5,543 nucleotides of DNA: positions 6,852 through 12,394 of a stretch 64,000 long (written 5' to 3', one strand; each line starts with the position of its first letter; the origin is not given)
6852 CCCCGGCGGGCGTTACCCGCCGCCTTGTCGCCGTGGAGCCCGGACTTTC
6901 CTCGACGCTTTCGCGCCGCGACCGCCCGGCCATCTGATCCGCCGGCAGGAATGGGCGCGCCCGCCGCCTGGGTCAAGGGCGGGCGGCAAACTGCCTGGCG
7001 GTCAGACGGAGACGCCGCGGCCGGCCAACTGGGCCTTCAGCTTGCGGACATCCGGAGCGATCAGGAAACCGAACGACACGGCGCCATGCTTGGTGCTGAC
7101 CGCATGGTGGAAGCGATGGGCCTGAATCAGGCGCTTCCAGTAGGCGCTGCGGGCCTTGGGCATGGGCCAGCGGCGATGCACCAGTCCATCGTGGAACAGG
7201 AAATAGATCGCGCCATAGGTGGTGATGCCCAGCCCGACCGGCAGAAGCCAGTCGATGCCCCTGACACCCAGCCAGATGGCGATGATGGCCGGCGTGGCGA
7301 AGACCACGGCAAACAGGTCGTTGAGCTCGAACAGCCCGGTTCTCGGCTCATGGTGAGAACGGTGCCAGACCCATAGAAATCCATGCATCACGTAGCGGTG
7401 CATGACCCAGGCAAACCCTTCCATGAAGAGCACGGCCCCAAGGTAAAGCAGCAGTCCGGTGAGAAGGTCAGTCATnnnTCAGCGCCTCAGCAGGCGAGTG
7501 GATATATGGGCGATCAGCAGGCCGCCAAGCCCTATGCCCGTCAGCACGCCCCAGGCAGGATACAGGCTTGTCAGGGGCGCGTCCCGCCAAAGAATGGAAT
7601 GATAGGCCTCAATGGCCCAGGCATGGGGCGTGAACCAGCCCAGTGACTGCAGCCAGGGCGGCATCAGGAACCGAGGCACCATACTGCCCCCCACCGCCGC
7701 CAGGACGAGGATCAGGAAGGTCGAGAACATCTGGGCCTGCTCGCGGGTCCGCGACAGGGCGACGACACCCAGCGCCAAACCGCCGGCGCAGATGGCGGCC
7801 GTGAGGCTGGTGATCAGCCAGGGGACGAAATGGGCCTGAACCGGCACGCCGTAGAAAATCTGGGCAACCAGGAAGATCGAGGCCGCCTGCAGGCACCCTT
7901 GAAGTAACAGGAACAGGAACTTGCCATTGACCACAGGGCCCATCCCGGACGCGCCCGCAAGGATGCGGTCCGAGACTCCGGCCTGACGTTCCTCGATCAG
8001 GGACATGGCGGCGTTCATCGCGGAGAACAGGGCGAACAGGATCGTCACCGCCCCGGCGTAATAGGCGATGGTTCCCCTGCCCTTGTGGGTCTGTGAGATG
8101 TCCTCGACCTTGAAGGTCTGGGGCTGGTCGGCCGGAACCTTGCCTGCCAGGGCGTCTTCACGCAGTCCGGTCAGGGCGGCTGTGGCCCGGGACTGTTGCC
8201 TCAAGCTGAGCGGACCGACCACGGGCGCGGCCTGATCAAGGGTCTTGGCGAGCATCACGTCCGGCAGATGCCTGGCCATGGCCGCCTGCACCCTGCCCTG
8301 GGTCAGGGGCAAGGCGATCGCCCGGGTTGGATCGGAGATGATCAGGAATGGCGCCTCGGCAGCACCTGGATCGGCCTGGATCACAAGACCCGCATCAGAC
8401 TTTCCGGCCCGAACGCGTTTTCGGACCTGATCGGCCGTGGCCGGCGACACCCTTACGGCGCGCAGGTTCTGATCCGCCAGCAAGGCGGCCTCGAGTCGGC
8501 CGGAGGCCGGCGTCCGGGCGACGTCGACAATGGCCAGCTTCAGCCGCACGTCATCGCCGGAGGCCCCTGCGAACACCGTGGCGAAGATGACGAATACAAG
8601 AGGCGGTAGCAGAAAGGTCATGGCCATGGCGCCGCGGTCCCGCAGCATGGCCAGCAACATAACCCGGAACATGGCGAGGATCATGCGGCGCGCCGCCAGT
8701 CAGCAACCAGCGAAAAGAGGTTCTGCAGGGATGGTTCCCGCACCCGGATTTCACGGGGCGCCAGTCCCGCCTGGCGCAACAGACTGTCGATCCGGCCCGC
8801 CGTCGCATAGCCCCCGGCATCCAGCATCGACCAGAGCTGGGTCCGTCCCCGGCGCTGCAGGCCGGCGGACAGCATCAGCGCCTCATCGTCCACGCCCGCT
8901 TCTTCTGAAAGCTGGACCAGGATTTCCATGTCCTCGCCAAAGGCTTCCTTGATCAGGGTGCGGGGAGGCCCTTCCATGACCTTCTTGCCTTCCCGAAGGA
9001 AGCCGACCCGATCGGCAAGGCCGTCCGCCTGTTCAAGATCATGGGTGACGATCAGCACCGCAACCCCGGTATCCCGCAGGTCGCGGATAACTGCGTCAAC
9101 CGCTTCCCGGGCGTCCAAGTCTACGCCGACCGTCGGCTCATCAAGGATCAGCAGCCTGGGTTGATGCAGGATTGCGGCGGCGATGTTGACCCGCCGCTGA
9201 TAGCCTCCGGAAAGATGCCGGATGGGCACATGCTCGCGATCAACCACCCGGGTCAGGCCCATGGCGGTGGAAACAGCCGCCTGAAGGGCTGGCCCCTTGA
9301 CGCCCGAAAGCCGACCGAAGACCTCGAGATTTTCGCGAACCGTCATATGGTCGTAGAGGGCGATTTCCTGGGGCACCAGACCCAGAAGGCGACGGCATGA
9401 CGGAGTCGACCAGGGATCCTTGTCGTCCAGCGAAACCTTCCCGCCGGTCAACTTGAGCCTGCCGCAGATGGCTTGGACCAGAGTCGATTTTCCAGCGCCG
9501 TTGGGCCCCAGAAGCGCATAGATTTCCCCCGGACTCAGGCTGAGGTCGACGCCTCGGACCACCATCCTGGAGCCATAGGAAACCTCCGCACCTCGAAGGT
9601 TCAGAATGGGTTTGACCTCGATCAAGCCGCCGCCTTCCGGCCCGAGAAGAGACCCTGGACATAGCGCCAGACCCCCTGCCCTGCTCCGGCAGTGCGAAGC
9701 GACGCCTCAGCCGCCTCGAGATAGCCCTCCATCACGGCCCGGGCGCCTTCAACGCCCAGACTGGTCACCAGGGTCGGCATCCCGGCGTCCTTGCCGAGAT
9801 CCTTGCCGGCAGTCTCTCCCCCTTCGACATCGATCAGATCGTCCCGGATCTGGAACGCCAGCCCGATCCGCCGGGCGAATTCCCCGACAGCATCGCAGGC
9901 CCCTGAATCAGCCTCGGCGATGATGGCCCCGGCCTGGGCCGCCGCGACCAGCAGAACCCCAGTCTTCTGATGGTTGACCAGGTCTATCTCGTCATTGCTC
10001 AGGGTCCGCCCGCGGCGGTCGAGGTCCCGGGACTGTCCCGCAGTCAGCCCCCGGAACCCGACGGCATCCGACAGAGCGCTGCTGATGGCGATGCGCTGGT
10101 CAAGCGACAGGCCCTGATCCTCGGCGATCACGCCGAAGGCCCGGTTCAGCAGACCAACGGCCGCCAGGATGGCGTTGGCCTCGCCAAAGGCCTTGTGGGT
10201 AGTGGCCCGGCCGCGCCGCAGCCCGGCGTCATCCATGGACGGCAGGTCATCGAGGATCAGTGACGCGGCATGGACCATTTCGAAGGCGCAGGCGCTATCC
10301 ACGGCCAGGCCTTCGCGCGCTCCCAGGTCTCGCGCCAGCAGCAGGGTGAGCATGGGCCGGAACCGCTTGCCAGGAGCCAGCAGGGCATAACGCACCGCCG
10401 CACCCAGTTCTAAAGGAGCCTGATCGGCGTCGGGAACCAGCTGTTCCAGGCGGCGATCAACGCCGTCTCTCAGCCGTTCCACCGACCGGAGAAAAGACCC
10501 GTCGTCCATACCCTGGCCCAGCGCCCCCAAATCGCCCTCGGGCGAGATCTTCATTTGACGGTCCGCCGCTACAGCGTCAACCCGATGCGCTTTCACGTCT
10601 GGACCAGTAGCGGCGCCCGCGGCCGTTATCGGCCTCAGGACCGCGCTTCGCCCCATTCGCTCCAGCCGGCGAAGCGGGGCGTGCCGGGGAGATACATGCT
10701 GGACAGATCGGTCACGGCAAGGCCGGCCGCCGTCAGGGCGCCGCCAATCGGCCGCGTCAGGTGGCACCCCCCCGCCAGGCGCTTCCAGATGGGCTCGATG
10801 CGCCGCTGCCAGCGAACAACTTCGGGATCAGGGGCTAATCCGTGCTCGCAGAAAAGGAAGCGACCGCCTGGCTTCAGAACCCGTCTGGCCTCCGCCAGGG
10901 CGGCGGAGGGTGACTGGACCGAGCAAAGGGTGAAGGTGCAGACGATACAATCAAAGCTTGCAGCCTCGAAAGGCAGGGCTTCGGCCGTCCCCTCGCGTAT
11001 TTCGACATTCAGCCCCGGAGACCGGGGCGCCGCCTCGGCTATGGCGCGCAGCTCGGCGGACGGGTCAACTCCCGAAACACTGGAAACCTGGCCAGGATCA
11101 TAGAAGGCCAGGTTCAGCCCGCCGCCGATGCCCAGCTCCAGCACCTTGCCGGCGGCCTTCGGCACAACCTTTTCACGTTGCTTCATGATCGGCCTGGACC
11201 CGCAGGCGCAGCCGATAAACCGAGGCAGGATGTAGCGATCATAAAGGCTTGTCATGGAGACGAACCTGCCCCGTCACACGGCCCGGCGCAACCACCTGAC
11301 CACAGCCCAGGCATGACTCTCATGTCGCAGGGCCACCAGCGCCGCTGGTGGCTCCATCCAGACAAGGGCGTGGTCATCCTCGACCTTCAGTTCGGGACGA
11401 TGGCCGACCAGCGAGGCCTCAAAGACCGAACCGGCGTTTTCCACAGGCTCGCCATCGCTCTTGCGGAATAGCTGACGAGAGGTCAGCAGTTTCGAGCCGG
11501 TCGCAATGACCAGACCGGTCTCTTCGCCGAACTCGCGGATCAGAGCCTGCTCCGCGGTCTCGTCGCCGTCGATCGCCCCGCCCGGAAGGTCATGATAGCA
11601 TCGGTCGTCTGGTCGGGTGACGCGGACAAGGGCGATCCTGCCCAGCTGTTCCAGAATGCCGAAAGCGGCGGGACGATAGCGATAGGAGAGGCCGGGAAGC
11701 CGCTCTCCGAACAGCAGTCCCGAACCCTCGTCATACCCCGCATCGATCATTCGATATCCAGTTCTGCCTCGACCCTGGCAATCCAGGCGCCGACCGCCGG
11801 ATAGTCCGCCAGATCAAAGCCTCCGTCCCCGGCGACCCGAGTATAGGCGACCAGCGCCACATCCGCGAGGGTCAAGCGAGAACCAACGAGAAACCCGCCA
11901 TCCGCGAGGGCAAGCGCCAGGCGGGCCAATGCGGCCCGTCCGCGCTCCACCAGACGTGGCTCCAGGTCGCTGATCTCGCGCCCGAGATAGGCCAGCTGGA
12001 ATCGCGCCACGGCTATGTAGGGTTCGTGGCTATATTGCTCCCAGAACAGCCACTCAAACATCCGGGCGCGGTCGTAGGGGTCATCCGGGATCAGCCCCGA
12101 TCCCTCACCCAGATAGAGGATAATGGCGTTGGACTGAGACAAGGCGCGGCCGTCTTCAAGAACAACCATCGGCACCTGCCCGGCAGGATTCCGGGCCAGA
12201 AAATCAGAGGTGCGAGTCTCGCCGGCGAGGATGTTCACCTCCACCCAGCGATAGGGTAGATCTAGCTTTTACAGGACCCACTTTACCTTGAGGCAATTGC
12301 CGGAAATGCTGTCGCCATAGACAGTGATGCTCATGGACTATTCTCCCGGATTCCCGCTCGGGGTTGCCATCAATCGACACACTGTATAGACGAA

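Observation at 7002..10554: ABC-2 exporter locked inside a carotenoid operon (crtE-ATPase-permease-crtZ): candidate carotenoid trafficking system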

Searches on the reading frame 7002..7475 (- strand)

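Call 3: search_protein_families(library=pfam, proteins=[window:7002-7475:-])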
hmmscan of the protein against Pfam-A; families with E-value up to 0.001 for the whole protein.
window:7002-7475:- (157 aa): 1 family
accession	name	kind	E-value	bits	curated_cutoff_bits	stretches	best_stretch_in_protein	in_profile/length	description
PF04116.19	FA_hydroxylase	-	1.3e-10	42.3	31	1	13-137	3-121/132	Fatty acid hydroxylase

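Call 4: search_protein_families(library=ncbifam, proteins=[window:7002-7475:-])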
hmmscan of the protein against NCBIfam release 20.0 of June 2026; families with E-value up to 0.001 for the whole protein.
window:7002-7475:- (157 aa): 0 families

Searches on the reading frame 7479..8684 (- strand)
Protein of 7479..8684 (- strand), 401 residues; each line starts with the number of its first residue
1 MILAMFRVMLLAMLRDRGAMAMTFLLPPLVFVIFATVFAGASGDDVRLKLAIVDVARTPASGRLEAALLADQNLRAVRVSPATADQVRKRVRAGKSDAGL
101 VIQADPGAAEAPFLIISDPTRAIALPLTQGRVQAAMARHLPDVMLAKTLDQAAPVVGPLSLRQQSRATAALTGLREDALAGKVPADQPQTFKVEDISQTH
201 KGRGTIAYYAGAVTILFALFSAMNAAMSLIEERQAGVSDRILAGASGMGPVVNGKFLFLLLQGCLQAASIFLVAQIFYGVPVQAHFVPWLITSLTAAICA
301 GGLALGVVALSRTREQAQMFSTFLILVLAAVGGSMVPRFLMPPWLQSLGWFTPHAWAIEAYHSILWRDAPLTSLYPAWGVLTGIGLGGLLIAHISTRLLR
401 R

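Call 3: search_protein_families(library=pfam, proteins=[window:7479-8684:-])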
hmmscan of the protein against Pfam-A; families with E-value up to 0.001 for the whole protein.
window:7479-8684:- (401 aa): 3 families
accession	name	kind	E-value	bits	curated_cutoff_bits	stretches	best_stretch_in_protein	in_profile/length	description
PF12698.13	ABC2_membrane_3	-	3.5e-30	105.7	31.6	1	21-392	5-345/347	ABC-2 family transporter protein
PF01061.29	ABC2_membrane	-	5.7e-21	75.5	26.9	1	212-365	56-210/211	ABC-2 type transporter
PF12679.13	ABC2_membrane_2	-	1.9e-06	27.8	27.2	1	168-369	72-247/283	ABC-2 family transporter protein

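Call 4: search_protein_families(library=ncbifam, proteins=[window:7479-8684:-])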
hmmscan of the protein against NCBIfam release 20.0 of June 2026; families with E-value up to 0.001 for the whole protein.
window:7479-8684:- (401 aa): 5 families
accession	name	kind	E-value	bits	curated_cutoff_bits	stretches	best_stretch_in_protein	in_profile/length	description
NF038293.1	permease_SagH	equivalog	3.2e-14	52.5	450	1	189-367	161-339/370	SagH family ABC transporter permease subunit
TIGR01247.1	drrB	subfamily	2.3e-12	47.1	223.05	1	206-393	47-233/236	daunorubicin resistance ABC transporter membrane protein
NF033858.1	ABC2_perm_RbbA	equivalog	6.4e-07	27.7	1050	1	207-365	714-873/909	ribosome-associated ATPase/putative transporter RbbA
TIGR00025.1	Mtu_efflux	paralog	5.4e-06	26.1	146.9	1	214-364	43-199/238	ABC transporter efflux protein, DrrB family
TIGR00956.1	3a01205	subfamily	4.8e-05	21.2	1959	1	214-360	460-606/1394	pleiotropic drug resistance family protein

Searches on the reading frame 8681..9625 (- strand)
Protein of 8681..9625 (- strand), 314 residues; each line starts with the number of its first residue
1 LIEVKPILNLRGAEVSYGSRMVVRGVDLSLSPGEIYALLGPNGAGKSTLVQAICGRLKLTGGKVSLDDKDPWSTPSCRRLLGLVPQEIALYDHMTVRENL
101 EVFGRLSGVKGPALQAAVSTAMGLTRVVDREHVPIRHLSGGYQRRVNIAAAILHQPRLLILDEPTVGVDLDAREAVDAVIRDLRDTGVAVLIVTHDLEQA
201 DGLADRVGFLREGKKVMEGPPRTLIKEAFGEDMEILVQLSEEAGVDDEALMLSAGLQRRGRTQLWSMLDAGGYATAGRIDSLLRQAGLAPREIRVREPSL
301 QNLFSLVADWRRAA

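Call 3: search_protein_families(library=pfam, proteins=[window:8681-9625:-])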
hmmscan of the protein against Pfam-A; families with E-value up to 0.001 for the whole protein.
window:8681-9625:- (314 aa): 6 families
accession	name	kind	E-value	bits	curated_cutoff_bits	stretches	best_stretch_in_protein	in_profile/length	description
PF00005.33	ABC_tran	-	4e-33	115.3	25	1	24-165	2-136/137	ABC transporter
PF13304.12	AAA_21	-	1.1e-11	45.8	27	1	130-197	230-300/304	AAA domain, putative AbiEii toxin, Type IV TA system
PF03193.22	RsgA_GTPase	-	3e-05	24.3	30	1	30-71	104-144/174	RsgA GTPase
PF13476.12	AAA_23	-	0.00013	23.1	27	1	26-55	13-41/201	AAA domain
PF02463.25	SMC_N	-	0.00021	21.2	40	0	35-54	26-45/220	RecF/RecN/SMC N terminal domain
PF13555.12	AAA_29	-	0.00022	21.3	27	1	27-53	16-42/61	P-loop containing region of AAA domain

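Call 4: search_protein_families(library=ncbifam, proteins=[window:8681-9625:-])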
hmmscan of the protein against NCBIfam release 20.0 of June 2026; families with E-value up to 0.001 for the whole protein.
window:8681-9625:- (314 aa): 191 families (the best 25 are shown)
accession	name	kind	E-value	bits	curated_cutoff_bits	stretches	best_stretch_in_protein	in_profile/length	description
TIGR01188.1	drrA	subfamily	5.5e-55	186.8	312.45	1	17-304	3-297/302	daunorubicin resistance ABC transporter, ATP-binding protein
NF010059.0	PRK13536.1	equivalog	5.7e-50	170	549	1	8-232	44-269/342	nodulation factor ABC transporter ATP-binding protein NodI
TIGR01288.1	nodI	equivalog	8.6e-50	169.4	424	1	8-233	5-231/303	nodulation factor ABC transporter ATP-binding protein NodI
NF010060.0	PRK13537.1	equivalog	1.1e-48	165.7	521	1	5-233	13-242/314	nodulation factor ABC transporter ATP-binding protein NodI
TIGR03864.1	PQQ_ABC_ATP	hypoth_equivalog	1.4e-48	165.4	302.25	1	8-234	2-229/236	ABC transporter, ATP-binding subunit, PQQ-dependent alcohol dehydrogenase system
NF010068.0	PRK13548.1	equivalog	1.2e-42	145.9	261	1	7-228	5-234/261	heme ABC transporter ATP-binding protein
NF006987.0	PRK09452.1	equivalog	5.5e-42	143.8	482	1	3-226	13-237/378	spermidine/putrescine ABC transporter ATP-binding protein PotA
TIGR03258.1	PhnT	equivalog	2.3e-41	142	499.15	1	13-226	14-229/359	2-aminoethylphosphonate ABC transport system ATP-binding subunit PhnT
NF011967.0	PRK15439.1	equivalog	3.5e-39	134.6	586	2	129-215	395-481/510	autoinducer 2 ABC transporter ATP-binding protein LsrA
TIGR03522.1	GldA_ABC_ATP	equivalog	4.4e-38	131.4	402.6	1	16-225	11-220/301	gliding motility-associated ABC transporter ATP-binding subunit GldA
TIGR04406.1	LPS_export_lptB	equivalog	7e-38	130.3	240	1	10-227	4-225/239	LPS export ABC transporter ATP-binding protein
NF033858.1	ABC2_perm_RbbA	equivalog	9.8e-38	129.6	1050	1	11-234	270-494/909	ribosome-associated ATPase/putative transporter RbbA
TIGR03740.1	galliderm_ABC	subfamily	3.5e-37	128.2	309.75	1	14-216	7-203/223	lantibiotic protection ABC transporter ATP-binding subunit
TIGR01187.1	potA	subfamily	9.4e-37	126.8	355.6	1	38-227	1-191/325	polyamine ABC transporter ATP-binding protein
TIGR03873.1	F420-0_ABC_ATP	hypoth_equivalog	1.2e-36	126.3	372.4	1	8-226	2-226/256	putative F420-0 ABC transporter ATP-binding protein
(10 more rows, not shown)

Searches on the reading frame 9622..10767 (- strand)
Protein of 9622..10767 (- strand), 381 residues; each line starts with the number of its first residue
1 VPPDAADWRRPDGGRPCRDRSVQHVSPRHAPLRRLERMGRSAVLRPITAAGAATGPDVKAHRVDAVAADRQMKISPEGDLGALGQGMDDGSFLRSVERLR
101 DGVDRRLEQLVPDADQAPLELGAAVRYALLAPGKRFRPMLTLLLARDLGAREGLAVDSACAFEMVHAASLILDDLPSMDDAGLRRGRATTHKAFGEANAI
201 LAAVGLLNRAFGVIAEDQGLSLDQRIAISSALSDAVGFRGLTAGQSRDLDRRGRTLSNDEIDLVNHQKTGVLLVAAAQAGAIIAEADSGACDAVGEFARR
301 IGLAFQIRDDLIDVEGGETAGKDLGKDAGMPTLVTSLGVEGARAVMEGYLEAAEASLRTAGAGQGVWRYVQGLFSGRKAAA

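Call 3: search_protein_families(library=pfam, proteins=[window:9622-10767:-])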
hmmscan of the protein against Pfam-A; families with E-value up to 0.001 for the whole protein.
window:9622-10767:- (381 aa): 1 family
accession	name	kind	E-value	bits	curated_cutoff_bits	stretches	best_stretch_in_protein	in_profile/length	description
PF00348.22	polyprenyl_synt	-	3.3e-43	148.2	27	1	121-328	4-206/251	Polyprenyl synthetase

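Call 4: search_protein_families(library=ncbifam, proteins=[window:9622-10767:-])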
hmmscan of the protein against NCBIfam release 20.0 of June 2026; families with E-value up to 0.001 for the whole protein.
window:9622-10767:- (381 aa): 16 families
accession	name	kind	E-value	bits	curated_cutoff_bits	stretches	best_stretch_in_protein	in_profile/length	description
NF045485.1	FPPsyn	subfamily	2.6e-70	236.8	275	1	99-377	4-286/288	farnesyl diphosphate synthase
NF045685.1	GGPPSynCrtE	equivalog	1.4e-55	188.4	460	1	103-360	14-274/293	geranylgeranyl diphosphate synthase CrtE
NF007877.0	PRK10581.1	equivalog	1.2e-41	142.8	321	1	99-359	10-276/299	(2E,6E)-farnesyl diphosphate synthase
NF041169.1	f2_encap_cargo4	exception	1.5e-41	142.7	450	1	131-327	48-239/334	family 2 encapsulin nanocompartment cargo protein polyprenyl transferase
NF040698.1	IdsA_Meth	equivalog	1.8e-39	135.8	468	1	99-328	10-237/328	short chain isoprenyl diphosphate synthase IdsA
NF041003.1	GGPP_syn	equivalog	8.4e-30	103.9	500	1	101-326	11-228/326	geranylgeranyl diphosphate synthase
NF008140.0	PRK10888.1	equivalog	1.1e-24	87.4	412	1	127-333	38-238/323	octaprenyl diphosphate synthase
NF042417.1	NPPPS_Mycobact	equivalog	3.2e-24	85.6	600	1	97-327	20-242/335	nonaprenyl/(2E,6E)-farnesyl/geranylgeranyl diphosphat synthase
NF045549.1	GGPPsyn_IdsB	equivalog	1.1e-23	83.9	475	1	131-358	63-290/346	geranylgeranyl diphosphate synthase IdsB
TIGR02749.1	prenyl_cyano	equivalog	1.5e-23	83.4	383.2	1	101-329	15-231/322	solanesyl diphosphate synthase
NF040789.2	gerfarn_diphsyn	equivalog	3.3e-22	79.1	560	1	94-327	9-253/345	geranylfarnesyl diphosphate synthase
TIGR02748.1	GerC3_HepT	equivalog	1.1e-20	74.1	456.55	1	103-330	16-228/319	heptaprenyl diphosphate synthase component II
NF045628.1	HxpDPsynlarge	equivalog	1.1e-19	70.6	500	1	103-327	8-221/311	hexaprenyl-diphosphate synthase large subunit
NF040936.1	hexpp_archaea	equivalog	7.6e-14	51.7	400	1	102-316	13-207/275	hexaprenyl pyrophosphate synthase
NF040627.1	GFPS_Meth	equivalog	6.2e-13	48.9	600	1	125-313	32-209/285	geranylfarnesyl diphosphate synthase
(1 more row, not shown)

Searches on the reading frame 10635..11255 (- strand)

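Call 3: search_protein_families(library=pfam, proteins=[window:10635-11255:-])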
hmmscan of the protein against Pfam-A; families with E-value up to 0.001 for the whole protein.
window:10635-11255:- (206 aa): 7 families
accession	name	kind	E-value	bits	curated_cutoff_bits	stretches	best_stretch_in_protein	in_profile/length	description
PF08241.18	Methyltransf_11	-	6.8e-23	81.6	21.2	1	39-135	1-95/95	Methyltransferase domain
PF13649.12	Methyltransf_25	-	6.4e-19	68.9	27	1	38-131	1-97/97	Methyltransferase domain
PF13489.12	Methyltransf_23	-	8.6e-18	65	27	1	31-182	17-162/164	Methyltransferase domain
PF13847.12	Methyltransf_31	-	3.4e-12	46.7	27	1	34-139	3-113/145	Methyltransferase domain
PF08242.18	Methyltransf_12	-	3.6e-12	47.3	30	1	39-133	1-98/98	Methyltransferase domain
PF01209.24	Ubie_methyltran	-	6.4e-11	42.5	20.1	1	33-137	46-153/233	ubiE/COQ5 methyltransferase family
PF20922.3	Anamorsin_N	-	0.00068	19.8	27.1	1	96-138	47-90/163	Anamorsin, N-terminal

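Call 4: search_protein_families(library=ncbifam, proteins=[window:10635-11255:-])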
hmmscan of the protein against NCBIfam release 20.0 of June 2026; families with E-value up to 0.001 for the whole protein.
window:10635-11255:- (206 aa): 27 families (the best 25 are shown)
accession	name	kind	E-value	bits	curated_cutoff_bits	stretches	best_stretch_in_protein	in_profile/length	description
NF045667.1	MTase_DVU1556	equivalog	3.6e-15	56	155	1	34-135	22-119/213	DVU_1556 family methyltransferase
TIGR01934.1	MenG_MenH_UbiE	subfamily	8.1e-15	54.7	158.35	1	28-138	33-144/223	ubiquinone/menaquinone biosynthesis methyltransferase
NF041537.1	ArsM_AhpD_UU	exception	1.2e-13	50.6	510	1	36-178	78-221/345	arsenite methyltransferase/AhpD domain selenoprotein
NF008823.0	PRK11873.1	subfamily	1e-12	48.1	263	1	36-135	79-181/272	arsenite methyltransferase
NF001244.0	PRK00216.1-5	equivalog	1.6e-12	47.3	216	1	37-137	51-155/236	bifunctional demethylmenaquinone methyltransferase/2-methoxy-6-polyprenyl-1,4-benzoquinol methylase UbiE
NF047649.1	MTase_UXPK_star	exception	1.9e-12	46.8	460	1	37-140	80-186/283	methyltransferase/UXPK-star double selenoprotein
NF043040.1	corrin_prot_MT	hypoth_equivalog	1.3e-11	44.3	180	1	30-138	34-150/216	corrinoid protein-associated methyltransferase CpaM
NF041536.1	ArsM_DUF2284_UU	exception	5.7e-11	41.4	575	1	36-139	78-184/459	arsenite methyltransferase/DUF2284 domain selenoprotein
NF001241.0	PRK00216.1-2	equivalog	1.2e-10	41.4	327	1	27-139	44-151/231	demethylmenaquinone methyltransferase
NF001240.0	PRK00216.1-1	equivalog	2e-10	40.2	378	1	83-138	116-171/251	bifunctional demethylmenaquinone methyltransferase/2-methoxy-6-polyprenyl-1,4-benzoquinol methylase UbiE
NF001242.0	PRK00216.1-3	equivalog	3.3e-10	39.8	351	1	83-137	123-177/258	bifunctional demethylmenaquinone methyltransferase/2-methoxy-6-polyprenyl-1,4-benzoquinol methylase UbiE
NF052510.1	methyltran_MpqE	exception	4.9e-10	39.2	335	1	33-137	45-153/234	methyl-plastoquinone biosynthesis methyltransferase MpqE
TIGR02072.1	BioC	equivalog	5.3e-10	39.5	184.95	1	35-136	35-133/244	malonyl-ACP O-methyltransferase BioC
NF045882.1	PLipidMtase_Leg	equivalog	1.4e-09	38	390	1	33-149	41-156/207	phospholipid N-methyltransferase PmtA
NF001243.0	PRK00216.1-4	equivalog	5.1e-09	35.8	235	1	55-138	70-154/237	demethylmenaquinone methyltransferase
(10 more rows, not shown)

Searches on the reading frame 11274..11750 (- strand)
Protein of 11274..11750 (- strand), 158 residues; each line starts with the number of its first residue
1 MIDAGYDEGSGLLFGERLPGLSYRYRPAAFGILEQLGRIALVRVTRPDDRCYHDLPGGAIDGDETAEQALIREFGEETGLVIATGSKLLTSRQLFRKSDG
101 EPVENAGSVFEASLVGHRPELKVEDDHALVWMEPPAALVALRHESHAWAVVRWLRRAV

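Call 3: search_protein_families(library=pfam, proteins=[window:11274-11750:-])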
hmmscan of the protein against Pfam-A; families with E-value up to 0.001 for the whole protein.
window:11274-11750:- (158 aa): 1 family
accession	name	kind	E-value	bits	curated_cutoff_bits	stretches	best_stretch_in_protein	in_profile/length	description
PF00293.34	NUDIX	-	5.5e-13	49.5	21.1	1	28-154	5-134/134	NUDIX domain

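Call 4: search_protein_families(library=ncbifam, proteins=[window:11274-11750:-])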
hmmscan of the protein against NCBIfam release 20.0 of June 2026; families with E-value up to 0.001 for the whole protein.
window:11274-11750:- (158 aa): 12 families
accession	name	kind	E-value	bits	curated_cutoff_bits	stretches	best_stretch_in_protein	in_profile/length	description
NF006530.0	PRK08999.1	equivalog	1.2e-07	31.1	245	1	36-96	17-78/315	Nudix family hydrolase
NF007834.0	PRK10546.1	equivalog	3.9e-07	29.9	156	1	32-138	10-110/135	pyrimidine (deoxy)nucleoside triphosphate diphosphatase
NF008044.0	PRK10776.1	equivalog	3.7e-06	26.9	148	1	52-88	32-68/130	8-oxo-dGTP diphosphatase MutT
TIGR00586.1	mutt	equivalog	7.4e-06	26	97.9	1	54-88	35-69/129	8-oxo-dGTP diphosphatase MutT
NF003787.0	PRK05379.1-4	equivalog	1.8e-05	23.9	449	1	36-84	218-266/346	bifunctional nicotinamide-nucleotide adenylyltransferase/Nudix hydroxylase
NF041652.1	Nud_hyd_Dein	equivalog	0.0002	21.6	200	1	26-103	14-93/152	Nudix hydrolase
NF006961.0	PRK09438.1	equivalog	0.00043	19.8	103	0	44-90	25-71/151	dihydroneopterin triphosphate diphosphatase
NF001938.0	PRK00714.1-5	equivalog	0.00054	19.4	116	1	38-81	26-75/172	RNA pyrophosphohydrolase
NF003791.0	PRK05379.2-3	equivalog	0.00061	19.1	409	1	32-83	208-259/340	bifunctional nicotinamide-nucleotide adenylyltransferase/Nudix hydroxylase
NF052459.1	OxoGTPPhMutT1Mycb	equivalog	0.00065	18.9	475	1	38-92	19-70/292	8-oxo-(d)GTP phosphatase MutT1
NF001934.0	PRK00714.1-1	equivalog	0.00068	19.1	241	1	52-95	32-75/176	RNA pyrophosphohydrolase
NF001937.0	PRK00714.1-4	equivalog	0.00079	19.1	139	0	53-93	33-73/161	RNA pyrophosphohydrolase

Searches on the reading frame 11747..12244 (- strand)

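Call 5: search_protein_families(library=pfam, proteins=[window:11747-12244:-])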
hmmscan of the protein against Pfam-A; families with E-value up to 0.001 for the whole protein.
window:11747-12244:- (165 aa): 6 families
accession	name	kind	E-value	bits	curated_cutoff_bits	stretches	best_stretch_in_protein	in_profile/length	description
PF13409.12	GST_N_2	-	6.6e-08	33.5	25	1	8-47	30-69/70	Glutathione S-transferase, N-terminal domain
PF00043.30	GST_C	-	7.9e-08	32.9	20.7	1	100-160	29-91/93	Glutathione S-transferase, C-terminal domain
PF02798.26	GST_N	-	3.2e-07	31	20.9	1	4-46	34-75/76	Glutathione S-transferase, N-terminal domain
PF13410.11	GST_C_2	-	3.4e-07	30.7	24.9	1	97-157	6-69/69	Glutathione S-transferase, C-terminal domain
PF14497.11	GST_C_3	-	3.4e-05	24.4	21.6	1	107-161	36-94/104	Glutathione S-transferase, C-terminal domain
PF13417.12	GST_N_3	-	8.3e-05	23.3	22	1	8-47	32-69/75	Glutathione S-transferase, N-terminal domain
